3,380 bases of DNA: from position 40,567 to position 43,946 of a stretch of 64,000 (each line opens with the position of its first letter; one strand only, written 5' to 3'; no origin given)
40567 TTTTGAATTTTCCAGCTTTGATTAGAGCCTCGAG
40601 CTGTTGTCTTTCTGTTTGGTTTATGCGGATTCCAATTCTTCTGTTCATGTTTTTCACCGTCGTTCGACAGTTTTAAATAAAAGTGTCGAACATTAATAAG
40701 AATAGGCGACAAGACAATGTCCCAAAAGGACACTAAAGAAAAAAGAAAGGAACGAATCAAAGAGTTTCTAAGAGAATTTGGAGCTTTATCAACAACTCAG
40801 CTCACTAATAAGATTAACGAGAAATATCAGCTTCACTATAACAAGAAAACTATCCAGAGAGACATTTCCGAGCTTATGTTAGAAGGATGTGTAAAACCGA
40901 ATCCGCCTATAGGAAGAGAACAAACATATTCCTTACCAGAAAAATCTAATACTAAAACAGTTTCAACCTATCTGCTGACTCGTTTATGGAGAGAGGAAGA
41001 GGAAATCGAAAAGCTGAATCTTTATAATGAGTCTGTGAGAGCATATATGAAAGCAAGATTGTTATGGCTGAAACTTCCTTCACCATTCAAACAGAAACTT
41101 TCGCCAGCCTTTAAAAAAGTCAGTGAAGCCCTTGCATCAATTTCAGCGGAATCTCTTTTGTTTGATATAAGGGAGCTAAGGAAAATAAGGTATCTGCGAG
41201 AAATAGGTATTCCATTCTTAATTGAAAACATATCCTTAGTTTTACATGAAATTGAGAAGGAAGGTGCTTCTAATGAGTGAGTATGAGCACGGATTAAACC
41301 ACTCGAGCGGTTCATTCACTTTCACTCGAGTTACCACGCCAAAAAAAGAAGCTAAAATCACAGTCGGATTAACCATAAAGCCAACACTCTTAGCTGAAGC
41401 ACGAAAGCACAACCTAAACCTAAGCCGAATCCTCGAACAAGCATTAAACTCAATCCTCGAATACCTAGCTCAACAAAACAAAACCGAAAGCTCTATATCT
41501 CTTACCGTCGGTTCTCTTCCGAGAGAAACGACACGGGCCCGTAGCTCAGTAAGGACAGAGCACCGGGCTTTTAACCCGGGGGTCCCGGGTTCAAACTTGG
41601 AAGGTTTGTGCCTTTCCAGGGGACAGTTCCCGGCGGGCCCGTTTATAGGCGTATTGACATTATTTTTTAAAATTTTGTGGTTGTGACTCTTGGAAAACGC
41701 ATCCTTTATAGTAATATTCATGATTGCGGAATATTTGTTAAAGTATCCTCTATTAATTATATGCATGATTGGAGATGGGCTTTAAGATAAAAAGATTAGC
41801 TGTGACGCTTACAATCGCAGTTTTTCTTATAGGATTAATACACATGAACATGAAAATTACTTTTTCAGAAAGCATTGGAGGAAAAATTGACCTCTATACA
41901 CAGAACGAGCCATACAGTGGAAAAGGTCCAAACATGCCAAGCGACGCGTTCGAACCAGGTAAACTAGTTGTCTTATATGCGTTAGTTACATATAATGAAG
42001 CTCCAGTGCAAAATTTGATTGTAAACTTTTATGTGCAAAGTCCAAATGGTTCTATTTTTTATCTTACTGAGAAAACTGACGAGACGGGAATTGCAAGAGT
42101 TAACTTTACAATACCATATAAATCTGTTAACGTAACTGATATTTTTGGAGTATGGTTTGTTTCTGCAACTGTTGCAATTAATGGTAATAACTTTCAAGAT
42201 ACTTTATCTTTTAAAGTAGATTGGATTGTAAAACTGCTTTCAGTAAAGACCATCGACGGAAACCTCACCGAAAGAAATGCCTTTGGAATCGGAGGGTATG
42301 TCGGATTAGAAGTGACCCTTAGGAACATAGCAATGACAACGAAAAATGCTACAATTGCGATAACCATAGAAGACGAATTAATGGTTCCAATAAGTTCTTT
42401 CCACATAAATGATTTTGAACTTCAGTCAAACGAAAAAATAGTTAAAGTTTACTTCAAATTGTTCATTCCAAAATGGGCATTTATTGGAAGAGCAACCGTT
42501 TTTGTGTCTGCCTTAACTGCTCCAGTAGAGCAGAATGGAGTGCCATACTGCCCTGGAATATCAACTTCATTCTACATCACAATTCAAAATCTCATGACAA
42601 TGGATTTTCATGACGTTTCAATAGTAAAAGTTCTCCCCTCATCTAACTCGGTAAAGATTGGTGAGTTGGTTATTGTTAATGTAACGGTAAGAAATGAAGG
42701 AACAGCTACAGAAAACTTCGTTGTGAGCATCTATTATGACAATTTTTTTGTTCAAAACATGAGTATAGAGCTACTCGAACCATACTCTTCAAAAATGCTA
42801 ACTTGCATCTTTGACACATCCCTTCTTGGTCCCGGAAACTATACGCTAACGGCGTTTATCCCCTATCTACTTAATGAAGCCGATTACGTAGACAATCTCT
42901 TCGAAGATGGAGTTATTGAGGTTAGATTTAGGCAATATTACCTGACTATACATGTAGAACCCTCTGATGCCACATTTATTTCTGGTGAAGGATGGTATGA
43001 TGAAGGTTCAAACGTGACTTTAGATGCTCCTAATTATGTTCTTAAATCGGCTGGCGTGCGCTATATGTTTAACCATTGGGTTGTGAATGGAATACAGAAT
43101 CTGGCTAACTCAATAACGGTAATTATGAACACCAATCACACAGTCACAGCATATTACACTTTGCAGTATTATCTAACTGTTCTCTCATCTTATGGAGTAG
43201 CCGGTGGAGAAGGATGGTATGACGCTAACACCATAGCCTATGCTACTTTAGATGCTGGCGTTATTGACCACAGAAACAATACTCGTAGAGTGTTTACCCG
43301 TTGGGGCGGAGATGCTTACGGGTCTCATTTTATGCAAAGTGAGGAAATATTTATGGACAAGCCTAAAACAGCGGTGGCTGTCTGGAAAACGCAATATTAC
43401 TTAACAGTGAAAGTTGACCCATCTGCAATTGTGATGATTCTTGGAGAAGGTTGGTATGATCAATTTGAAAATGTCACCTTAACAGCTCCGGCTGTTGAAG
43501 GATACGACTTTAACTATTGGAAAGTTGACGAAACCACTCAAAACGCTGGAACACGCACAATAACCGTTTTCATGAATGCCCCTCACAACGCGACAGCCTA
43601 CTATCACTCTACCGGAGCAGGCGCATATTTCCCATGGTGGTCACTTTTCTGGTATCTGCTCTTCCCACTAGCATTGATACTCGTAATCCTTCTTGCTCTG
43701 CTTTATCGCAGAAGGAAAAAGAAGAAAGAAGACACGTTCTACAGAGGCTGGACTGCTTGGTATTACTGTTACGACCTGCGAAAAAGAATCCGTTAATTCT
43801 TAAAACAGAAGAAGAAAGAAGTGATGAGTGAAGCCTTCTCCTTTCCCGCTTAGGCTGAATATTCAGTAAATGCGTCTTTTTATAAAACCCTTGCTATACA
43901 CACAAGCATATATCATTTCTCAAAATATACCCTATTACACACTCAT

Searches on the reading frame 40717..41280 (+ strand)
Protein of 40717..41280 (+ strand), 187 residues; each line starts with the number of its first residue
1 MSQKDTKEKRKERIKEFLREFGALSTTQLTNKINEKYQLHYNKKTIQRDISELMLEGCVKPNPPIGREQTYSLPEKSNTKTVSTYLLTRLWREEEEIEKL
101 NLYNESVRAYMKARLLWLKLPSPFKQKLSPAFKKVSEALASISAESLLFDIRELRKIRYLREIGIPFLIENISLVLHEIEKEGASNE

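Call 5: search_protein_families(library=pfam, proteins=[window:40717-41280:+], max_evalue=0.1)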
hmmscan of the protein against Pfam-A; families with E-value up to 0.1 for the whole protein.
window:40717-41280:+ (187 aa): 3 families
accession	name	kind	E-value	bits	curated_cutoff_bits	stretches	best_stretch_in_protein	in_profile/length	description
PF24101.1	eWH_GTF3C1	-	0.012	15.7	30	1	4-60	3-62/110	GTF3C1, extended winged-helix domain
PF13276.12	HTH_21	-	0.048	14.3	28.1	0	8-56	4-53/60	HTH-like domain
PF08220.18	HTH_DeoR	-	0.063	13.5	21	0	10-57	1-42/57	DeoR-like helix-turn-helix domain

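Call 6: search_protein_families(library=phrogs, proteins=[window:40717-41280:+], max_evalue=0.1)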
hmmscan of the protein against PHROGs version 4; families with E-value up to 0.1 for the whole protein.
window:40717-41280:+ (187 aa): 2 families
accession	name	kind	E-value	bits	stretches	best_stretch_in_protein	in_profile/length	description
phrog_15165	-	unknown function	0.027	16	1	9-55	22-67/75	-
phrog_2440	-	transcription regulation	0.044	14.7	1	9-72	28-86/126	transcriptional regulator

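Call 66: search_protein_families(library=ncbifam, proteins=[window:40717-41280:+], max_evalue=0.01)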
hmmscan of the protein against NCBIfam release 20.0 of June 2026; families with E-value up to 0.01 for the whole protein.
window:40717-41280:+ (187 aa): 0 families

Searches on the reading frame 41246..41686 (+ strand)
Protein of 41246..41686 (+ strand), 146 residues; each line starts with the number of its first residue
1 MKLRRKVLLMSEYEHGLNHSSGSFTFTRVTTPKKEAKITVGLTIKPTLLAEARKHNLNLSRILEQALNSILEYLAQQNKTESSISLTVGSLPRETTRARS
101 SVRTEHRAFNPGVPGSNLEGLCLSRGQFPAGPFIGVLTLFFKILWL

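Call 65: search_protein_families(library=pfam, proteins=[window:41246-41686:+], max_evalue=0.01)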
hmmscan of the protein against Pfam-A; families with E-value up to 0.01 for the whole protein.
window:41246-41686:+ (146 aa): 1 family
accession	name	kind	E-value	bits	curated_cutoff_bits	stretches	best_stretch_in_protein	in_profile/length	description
PF07362.18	CcdA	-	6.7e-06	26.8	22.4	1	39-73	3-37/71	Post-segregation antitoxin CcdA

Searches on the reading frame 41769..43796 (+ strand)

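Call 41: search_protein_families(library=phrogs, proteins=[window:41769-43796:+], max_evalue=0.01)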
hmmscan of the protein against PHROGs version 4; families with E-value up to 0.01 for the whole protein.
window:41769-43796:+ (675 aa): 0 families

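Call 65: search_protein_families(library=pfam, proteins=[window:41769-43796:+], max_evalue=0.01)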
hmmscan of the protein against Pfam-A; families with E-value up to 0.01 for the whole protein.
window:41769-43796:+ (675 aa): 4 families
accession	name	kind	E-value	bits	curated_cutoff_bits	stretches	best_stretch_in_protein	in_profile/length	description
PF18998.6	Flg_new_2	-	1.5e-10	41.3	23.6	1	546-614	2-71/73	Divergent InlB B-repeat domain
PF07705.17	CARDB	-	1.2e-05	25.9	22.7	1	292-363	12-82/101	CARDB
PF14524.12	Wzt_C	-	0.00016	22.1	30.4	0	319-364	61-105/143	Wzt C-terminal domain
PF02687.27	FtsX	-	0.0087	16.6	25.5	1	607-651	74-118/120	FtsX-like permease C-terminal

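Call 66: search_protein_families(library=ncbifam, proteins=[window:41769-43796:+], max_evalue=0.01)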
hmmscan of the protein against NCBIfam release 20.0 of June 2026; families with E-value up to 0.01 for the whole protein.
window:41769-43796:+ (675 aa): 0 families
